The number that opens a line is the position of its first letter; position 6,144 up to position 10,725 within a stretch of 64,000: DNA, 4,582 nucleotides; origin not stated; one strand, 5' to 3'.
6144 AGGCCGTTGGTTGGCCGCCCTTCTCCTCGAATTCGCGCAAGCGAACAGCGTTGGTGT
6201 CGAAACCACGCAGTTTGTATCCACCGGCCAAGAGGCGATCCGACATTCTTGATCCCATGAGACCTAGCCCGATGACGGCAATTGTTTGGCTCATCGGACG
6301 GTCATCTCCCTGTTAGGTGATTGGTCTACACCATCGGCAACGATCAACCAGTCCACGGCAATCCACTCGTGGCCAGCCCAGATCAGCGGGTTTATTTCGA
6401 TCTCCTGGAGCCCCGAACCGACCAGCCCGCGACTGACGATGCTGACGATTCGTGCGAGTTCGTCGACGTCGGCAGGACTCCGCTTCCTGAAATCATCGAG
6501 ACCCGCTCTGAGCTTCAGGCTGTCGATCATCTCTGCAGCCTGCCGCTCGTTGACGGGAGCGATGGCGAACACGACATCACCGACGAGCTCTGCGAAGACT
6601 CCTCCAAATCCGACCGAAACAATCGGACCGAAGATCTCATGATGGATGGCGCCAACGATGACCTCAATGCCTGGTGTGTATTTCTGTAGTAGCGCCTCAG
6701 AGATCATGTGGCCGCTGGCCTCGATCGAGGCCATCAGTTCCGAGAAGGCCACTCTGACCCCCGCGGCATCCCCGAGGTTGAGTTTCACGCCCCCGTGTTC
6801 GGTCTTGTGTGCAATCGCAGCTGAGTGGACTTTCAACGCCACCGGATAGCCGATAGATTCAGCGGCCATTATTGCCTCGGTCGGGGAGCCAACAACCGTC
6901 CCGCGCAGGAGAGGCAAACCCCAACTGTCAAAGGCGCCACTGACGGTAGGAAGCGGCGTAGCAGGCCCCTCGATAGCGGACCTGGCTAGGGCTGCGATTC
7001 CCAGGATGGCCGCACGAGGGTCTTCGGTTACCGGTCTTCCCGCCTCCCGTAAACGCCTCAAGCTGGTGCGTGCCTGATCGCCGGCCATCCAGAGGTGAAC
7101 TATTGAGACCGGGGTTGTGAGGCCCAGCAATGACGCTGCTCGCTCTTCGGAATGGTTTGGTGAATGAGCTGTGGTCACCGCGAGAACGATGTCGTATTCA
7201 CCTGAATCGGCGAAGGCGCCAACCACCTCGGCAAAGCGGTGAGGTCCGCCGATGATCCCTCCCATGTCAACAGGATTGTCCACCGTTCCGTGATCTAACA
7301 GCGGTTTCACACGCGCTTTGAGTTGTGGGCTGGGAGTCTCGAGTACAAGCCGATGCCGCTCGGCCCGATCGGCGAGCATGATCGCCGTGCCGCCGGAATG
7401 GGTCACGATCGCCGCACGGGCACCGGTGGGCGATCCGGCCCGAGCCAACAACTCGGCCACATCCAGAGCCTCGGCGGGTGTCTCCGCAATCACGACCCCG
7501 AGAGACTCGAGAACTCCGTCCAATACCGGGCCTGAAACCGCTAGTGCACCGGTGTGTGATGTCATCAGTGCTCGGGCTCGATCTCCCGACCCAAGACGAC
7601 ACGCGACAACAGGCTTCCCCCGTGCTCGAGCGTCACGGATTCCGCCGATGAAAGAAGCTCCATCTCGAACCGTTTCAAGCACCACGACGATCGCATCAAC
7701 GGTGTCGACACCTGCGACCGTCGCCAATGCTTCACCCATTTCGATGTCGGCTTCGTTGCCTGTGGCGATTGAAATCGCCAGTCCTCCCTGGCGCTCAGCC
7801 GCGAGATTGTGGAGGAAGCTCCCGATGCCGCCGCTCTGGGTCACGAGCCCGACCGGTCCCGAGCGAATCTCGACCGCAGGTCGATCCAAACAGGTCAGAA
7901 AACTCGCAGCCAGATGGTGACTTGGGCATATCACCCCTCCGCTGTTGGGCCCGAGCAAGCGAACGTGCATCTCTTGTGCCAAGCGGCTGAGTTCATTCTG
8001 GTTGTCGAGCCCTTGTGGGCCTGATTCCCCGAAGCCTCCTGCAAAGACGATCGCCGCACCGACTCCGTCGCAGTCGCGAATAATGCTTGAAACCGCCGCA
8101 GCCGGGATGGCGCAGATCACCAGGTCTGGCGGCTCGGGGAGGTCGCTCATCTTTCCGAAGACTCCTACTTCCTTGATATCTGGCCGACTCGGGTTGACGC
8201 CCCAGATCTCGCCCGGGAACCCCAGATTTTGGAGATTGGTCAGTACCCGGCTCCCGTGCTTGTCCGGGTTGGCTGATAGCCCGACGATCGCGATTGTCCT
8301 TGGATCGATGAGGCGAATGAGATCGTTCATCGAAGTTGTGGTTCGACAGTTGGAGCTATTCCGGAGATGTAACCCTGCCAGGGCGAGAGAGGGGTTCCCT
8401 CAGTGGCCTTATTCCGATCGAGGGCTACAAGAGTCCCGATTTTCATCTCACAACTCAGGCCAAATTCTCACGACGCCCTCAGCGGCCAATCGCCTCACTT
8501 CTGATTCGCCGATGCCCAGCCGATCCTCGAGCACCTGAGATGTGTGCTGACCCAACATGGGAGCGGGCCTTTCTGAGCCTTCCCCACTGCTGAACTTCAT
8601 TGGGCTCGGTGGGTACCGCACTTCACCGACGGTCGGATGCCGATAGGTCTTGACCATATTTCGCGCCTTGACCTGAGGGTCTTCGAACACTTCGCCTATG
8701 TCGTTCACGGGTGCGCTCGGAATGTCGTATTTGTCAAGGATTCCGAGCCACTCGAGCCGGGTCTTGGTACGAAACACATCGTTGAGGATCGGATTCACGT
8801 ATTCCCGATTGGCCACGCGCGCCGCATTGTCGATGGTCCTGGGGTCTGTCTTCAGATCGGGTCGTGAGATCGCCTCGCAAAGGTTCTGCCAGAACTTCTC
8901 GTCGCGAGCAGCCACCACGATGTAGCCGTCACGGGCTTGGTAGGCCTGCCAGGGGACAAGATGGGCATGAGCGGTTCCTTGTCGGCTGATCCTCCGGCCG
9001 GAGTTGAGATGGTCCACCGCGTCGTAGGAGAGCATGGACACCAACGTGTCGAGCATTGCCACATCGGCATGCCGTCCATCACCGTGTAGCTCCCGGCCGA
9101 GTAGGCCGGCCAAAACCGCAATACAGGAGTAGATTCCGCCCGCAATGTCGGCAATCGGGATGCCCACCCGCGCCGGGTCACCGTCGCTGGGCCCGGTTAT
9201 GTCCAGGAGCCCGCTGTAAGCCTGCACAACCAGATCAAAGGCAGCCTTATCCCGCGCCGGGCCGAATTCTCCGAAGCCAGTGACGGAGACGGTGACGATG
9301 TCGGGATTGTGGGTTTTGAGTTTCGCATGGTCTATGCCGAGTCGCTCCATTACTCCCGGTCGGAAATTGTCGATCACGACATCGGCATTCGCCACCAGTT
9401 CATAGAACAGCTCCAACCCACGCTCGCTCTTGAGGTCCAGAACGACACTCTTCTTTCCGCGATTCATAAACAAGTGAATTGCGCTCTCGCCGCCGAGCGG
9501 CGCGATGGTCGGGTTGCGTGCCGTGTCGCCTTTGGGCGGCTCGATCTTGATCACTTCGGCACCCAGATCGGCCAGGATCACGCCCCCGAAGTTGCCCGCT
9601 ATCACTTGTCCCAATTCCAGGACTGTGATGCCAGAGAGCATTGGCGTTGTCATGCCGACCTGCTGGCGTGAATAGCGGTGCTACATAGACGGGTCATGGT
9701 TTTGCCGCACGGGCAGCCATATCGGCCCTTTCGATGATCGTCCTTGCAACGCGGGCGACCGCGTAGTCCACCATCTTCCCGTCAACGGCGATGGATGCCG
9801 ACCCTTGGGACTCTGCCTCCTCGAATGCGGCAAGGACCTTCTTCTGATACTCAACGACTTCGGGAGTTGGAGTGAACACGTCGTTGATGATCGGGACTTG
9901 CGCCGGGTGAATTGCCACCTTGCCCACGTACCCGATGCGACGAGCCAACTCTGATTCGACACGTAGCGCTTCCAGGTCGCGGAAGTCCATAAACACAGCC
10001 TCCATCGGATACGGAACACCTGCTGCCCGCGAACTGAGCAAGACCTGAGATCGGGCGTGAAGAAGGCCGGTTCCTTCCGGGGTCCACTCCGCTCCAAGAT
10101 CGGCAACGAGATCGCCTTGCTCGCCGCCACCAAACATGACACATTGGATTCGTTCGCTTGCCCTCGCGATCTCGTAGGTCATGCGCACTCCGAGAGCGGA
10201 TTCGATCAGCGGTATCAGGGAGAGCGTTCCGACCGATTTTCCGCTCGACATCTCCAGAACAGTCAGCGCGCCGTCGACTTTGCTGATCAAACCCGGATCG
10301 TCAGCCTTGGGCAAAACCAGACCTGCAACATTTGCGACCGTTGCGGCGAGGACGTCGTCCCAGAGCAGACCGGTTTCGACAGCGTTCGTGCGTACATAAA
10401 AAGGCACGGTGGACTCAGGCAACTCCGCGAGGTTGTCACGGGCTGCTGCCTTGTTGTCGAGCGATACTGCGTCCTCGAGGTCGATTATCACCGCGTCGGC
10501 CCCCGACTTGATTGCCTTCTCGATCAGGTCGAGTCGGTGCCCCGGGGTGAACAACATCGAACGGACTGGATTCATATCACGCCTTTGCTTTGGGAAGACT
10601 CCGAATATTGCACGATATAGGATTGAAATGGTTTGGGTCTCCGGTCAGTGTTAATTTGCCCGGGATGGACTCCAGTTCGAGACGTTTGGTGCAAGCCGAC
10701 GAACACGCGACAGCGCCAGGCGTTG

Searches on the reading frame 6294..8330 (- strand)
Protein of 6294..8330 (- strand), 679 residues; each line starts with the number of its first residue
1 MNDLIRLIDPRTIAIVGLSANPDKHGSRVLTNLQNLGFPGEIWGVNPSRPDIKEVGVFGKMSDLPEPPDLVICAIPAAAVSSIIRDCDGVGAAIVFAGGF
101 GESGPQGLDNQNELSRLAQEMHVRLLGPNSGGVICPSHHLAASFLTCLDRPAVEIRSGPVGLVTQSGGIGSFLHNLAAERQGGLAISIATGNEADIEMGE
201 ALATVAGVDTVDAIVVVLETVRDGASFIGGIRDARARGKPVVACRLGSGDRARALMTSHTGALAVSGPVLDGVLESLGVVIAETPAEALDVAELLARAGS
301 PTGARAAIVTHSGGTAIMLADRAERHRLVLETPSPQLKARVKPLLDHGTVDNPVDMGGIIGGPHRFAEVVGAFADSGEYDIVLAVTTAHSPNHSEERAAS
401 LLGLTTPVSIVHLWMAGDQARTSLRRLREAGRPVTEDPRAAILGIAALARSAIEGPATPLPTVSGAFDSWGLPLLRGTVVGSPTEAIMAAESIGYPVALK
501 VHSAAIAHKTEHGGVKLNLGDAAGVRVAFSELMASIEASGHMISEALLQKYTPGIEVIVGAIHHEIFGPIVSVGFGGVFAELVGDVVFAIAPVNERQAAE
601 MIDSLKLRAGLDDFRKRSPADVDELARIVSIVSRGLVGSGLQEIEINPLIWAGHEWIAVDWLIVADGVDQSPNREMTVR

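Call 35: search_protein_families(library=pfam, proteins=[window:6294-8330:-], max_evalue=0.00001)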
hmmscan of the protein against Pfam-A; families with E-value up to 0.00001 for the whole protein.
window:6294-8330:- (679 aa): 3 families
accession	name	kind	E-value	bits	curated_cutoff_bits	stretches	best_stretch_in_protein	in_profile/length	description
PF13549.11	ATP-grasp_5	-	1.9e-50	171.7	27.6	1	467-663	19-219/221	ATP-grasp domain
PF13607.11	Succ_CoA_lig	-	8.3e-31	107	27.4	1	158-295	2-138/138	Succinyl-CoA ligase like flavodoxin domain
PF13380.12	CoA_binding_2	-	4.4e-17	63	22.8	1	11-134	1-114/116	CoA binding domain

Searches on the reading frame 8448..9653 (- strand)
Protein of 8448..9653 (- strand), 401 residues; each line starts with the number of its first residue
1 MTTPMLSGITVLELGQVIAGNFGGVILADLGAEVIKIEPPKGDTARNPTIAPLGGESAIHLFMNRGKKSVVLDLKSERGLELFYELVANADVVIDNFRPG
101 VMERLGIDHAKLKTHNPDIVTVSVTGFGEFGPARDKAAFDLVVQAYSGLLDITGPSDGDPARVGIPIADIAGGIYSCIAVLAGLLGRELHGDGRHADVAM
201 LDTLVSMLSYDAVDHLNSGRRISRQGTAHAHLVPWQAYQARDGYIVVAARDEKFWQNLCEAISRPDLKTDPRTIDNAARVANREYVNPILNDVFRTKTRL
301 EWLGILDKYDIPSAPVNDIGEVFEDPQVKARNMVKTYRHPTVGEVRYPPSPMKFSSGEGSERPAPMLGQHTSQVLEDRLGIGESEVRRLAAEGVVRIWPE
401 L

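Call 35: search_protein_families(library=pfam, proteins=[window:8451-9653:-], max_evalue=0.00001)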
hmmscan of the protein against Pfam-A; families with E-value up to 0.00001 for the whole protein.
window:8451-9653:- (401 aa): 1 family
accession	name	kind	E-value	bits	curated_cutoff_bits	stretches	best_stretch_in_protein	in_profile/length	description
PF02515.22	CoA_transf_3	-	7.2e-126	420.6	23.3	1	6-371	1-366/366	CoA-transferase family III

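Call 54: find_encoding_contigs(protein=window:8448-9653:-, flank=10000, max_places=2)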
Protein window:8448-9653:- (401 aa): no gene with exactly this product is on record in the collection.

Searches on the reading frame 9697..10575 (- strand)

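Call 35: search_protein_families(library=pfam, proteins=[window:9697-10575:-], max_evalue=0.00001)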
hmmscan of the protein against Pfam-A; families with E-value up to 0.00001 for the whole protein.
window:9697-10575:- (293 aa): 2 families
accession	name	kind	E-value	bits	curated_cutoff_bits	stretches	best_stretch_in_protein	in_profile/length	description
PF03328.21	HpcH_HpaI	-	1.1e-41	143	25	1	5-224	1-221/221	HpcH/HpaI aldolase/citrate lyase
PF15617.12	C-C_Bond_Lyase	-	5.8e-14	52.4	28.4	1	7-128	10-141/320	C-C_Bond_Lyase of the TIM-Barrel fold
